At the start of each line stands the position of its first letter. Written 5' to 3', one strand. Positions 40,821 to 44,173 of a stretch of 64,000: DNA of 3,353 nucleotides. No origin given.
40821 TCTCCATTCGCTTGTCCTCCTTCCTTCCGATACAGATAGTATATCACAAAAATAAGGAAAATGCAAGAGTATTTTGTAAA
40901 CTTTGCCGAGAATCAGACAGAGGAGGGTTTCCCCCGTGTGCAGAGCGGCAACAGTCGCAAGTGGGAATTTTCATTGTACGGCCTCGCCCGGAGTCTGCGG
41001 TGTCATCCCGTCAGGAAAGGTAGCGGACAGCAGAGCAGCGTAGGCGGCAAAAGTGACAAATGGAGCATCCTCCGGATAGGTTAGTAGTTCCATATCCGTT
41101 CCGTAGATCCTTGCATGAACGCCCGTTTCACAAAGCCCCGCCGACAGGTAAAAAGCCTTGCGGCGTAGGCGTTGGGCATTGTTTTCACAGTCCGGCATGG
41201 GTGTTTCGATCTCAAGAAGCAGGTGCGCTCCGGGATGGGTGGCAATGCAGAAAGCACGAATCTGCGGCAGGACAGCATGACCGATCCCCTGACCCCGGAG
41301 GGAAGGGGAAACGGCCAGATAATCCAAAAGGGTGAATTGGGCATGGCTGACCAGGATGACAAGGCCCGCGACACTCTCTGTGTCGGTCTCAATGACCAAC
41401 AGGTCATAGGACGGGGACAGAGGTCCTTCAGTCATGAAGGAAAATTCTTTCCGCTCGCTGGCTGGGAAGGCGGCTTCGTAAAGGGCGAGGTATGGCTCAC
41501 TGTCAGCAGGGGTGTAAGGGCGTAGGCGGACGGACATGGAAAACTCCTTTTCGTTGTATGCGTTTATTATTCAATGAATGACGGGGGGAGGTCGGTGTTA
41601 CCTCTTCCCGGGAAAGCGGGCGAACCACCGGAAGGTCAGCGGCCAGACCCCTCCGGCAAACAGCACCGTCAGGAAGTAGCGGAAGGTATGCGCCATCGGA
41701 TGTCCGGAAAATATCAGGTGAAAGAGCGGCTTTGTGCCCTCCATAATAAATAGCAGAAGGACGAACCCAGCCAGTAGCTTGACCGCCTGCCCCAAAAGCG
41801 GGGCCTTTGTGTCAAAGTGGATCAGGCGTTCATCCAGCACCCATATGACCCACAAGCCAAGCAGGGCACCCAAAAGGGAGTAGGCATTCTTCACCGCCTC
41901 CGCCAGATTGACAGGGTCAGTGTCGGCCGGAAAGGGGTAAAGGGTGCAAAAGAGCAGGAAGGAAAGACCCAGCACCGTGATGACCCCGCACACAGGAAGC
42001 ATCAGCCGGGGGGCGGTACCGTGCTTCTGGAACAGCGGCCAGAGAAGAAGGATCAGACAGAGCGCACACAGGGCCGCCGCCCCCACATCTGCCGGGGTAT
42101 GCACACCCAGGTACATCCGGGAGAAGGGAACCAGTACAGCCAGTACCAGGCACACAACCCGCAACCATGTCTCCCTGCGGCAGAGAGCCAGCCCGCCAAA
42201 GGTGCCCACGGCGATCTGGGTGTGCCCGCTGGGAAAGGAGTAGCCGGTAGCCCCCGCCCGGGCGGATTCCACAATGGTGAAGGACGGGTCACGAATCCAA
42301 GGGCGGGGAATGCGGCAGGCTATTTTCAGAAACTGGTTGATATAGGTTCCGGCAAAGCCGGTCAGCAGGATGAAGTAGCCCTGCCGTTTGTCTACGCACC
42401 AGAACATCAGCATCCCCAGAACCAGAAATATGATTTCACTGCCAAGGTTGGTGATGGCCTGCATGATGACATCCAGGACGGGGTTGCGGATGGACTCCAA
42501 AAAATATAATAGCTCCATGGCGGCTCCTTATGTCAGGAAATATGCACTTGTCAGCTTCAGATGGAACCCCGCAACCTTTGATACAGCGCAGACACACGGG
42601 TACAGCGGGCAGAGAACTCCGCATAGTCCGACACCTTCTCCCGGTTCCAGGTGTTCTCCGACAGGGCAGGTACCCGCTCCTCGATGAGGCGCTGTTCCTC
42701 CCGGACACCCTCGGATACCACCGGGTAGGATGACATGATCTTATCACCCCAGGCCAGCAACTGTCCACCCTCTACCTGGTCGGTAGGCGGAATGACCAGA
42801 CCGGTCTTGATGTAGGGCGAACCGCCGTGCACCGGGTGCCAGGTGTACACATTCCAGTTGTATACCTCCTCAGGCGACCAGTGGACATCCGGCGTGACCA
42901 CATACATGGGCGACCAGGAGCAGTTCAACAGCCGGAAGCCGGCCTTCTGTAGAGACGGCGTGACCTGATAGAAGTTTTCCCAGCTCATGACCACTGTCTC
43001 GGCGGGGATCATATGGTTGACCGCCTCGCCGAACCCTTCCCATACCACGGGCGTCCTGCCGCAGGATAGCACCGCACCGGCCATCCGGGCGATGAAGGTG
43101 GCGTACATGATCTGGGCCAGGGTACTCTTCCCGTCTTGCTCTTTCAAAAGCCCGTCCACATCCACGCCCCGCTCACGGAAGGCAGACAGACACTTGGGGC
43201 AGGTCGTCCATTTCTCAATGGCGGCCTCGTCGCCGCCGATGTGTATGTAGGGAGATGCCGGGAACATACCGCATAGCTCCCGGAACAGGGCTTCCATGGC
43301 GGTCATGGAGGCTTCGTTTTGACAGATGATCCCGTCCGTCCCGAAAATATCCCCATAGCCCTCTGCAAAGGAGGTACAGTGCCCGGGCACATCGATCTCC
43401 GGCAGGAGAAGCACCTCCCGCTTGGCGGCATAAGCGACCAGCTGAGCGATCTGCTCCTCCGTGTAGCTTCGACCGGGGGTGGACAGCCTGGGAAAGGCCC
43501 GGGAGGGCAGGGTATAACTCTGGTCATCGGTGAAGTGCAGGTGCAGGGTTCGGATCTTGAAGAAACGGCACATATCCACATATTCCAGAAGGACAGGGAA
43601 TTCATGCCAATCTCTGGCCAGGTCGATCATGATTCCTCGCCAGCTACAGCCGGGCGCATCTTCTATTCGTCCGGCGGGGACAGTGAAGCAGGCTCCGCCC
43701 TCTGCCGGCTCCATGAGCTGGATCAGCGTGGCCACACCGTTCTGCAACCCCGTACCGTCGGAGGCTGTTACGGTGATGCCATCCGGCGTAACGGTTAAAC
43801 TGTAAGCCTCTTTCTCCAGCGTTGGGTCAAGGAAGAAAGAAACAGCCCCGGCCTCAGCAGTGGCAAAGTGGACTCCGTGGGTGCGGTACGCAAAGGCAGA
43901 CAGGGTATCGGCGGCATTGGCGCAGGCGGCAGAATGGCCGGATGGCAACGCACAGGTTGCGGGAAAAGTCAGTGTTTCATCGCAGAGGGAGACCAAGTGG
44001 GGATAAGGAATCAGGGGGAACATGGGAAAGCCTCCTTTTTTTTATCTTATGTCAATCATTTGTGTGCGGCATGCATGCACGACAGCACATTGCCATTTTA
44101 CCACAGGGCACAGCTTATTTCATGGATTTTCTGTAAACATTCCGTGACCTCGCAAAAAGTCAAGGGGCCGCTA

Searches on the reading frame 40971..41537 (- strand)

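Call 81: search_protein_families(library=ncbifam, proteins=[window:40971-41537:-], max_evalue=0.01)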
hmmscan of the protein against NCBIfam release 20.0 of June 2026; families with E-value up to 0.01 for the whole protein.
window:40971-41537:- (188 aa): 3 families
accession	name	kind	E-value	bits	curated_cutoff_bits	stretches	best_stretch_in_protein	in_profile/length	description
NF040501.1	resist_ArsN2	equivalog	0.00063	19.4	125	1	45-99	25-79/133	arsenic resistance N-acetyltransferase ArsN2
TIGR01575.1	rimI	equivalog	0.0037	17.4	86.4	1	20-112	9-98/132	ribosomal protein S18-alanine N-acetyltransferase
NF002959.0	PRK03624.1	equivalog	0.0064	16.2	124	1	3-94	7-98/147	GNAT family acetyltransferase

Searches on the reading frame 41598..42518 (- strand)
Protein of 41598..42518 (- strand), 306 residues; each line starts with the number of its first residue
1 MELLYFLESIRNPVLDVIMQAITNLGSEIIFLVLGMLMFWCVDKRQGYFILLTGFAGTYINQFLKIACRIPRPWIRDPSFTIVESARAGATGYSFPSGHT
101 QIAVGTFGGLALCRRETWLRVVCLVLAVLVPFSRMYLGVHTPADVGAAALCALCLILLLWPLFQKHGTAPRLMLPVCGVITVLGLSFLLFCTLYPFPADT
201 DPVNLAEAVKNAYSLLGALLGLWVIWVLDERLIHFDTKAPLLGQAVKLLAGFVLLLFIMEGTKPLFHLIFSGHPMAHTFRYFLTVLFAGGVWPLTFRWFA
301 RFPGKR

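Call 79: search_protein_families(library=pfam, proteins=[window:41598-42518:-], max_evalue=0.00001)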
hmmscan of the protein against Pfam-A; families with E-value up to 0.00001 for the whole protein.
window:41598-42518:- (306 aa): 2 families
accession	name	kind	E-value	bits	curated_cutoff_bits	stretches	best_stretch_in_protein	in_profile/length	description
PF01569.27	PAP2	-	6.9e-19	68.3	27.2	1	50-166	5-128/130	PAP2 superfamily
PF14378.12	PAP2_3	-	1.4e-07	32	27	1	81-157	113-189/190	PAP2 superfamily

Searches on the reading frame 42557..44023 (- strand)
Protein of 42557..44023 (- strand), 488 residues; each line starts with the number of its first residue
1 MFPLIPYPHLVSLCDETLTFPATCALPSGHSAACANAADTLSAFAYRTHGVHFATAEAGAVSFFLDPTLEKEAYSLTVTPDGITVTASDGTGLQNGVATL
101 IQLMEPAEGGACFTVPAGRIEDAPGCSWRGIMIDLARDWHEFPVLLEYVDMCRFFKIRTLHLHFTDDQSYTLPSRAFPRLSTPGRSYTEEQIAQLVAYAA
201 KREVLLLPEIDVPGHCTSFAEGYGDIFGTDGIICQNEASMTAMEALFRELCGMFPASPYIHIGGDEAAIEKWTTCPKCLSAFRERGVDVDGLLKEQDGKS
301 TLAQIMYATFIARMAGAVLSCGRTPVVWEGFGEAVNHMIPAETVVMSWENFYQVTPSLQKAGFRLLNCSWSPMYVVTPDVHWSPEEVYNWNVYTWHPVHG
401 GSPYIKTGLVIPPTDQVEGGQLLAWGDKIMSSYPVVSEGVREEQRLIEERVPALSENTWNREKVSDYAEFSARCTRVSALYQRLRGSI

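Call 80: search_protein_families(library=pfam, proteins=[window:42557-44023:-], max_evalue=0.01)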
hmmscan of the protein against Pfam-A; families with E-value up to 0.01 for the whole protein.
window:42557-44023:- (488 aa): 2 families
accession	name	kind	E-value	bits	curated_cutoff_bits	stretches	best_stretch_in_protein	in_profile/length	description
PF00728.28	Glyco_hydro_20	-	7.1e-51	174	22.3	1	127-460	2-346/348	Glycosyl hydrolase family 20, catalytic domain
PF02838.20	Glyco_hydro_20b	-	4.8e-18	66.5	26.1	1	3-123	3-124/124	Glycosyl hydrolase family 20, domain 2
